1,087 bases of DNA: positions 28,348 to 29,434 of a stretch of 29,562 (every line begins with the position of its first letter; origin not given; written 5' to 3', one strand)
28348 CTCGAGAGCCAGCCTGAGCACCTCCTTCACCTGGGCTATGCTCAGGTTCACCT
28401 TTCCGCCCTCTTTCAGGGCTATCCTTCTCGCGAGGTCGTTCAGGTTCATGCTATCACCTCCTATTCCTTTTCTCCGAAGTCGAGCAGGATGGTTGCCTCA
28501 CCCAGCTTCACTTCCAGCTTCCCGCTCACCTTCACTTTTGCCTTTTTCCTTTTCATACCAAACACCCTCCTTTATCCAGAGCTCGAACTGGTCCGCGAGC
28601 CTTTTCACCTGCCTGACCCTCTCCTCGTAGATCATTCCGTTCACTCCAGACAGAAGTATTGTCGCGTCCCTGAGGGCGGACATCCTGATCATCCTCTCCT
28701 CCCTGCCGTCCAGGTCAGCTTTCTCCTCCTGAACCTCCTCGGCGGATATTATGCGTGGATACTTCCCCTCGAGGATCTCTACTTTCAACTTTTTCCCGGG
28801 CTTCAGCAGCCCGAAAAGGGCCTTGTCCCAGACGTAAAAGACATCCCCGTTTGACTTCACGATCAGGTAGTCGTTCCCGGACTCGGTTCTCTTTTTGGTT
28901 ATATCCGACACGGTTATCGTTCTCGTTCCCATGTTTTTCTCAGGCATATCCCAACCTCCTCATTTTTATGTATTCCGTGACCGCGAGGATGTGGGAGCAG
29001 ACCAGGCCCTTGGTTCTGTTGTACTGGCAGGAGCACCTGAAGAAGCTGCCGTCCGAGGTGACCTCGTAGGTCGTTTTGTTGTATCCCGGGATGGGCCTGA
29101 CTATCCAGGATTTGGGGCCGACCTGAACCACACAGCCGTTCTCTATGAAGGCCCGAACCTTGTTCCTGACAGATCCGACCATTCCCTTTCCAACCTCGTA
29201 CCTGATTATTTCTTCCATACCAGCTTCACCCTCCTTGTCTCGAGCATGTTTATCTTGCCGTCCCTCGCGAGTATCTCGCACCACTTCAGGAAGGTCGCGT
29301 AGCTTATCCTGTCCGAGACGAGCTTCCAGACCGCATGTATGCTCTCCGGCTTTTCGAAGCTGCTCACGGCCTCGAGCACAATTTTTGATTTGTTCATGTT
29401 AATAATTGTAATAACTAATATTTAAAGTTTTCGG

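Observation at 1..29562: Candidate new archaeal virus lineage: two SJR-like capsid genes but no packaging ATPase, polymerase or integrase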

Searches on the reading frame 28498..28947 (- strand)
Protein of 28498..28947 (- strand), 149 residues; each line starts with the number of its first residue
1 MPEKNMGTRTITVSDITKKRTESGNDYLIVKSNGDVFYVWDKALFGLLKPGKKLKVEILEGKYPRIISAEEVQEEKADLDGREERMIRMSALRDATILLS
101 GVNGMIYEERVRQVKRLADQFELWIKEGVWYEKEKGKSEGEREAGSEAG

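Call 13: search_protein_families(library=pfam, proteins=[window:28498-28947:-], max_evalue=0.1)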
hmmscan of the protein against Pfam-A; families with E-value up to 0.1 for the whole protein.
window:28498-28947:- (149 aa): 1 family
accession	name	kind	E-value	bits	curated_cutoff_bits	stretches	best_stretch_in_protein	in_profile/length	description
PF11518.13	DUF3221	-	0.03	15.1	26.4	1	8-72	10-78/82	Protein of unknown function (DUF3221)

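Call 88: search_protein_families(library=phrogs, proteins=[window:28498-28947:-], max_evalue=0.01)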
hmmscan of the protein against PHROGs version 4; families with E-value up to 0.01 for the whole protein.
window:28498-28947:- (149 aa): 0 families

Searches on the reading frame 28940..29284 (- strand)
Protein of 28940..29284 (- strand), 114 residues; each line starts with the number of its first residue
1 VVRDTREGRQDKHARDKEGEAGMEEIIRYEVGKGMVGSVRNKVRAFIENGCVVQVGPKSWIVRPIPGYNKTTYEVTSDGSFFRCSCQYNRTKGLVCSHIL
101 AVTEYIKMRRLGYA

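Call 13: search_protein_families(library=pfam, proteins=[window:28940-29284:-], max_evalue=0.1)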
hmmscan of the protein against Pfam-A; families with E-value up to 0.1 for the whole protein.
window:28940-29284:- (114 aa): 1 family
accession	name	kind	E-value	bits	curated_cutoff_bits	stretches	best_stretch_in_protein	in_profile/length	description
PF04434.22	SWIM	-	0.0003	20.7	19.6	1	83-106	14-37/38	SWIM zinc finger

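Call 88: search_protein_families(library=phrogs, proteins=[window:28940-29284:-], max_evalue=0.01)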
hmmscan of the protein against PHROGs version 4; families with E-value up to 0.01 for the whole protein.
window:28940-29284:- (114 aa): 0 families
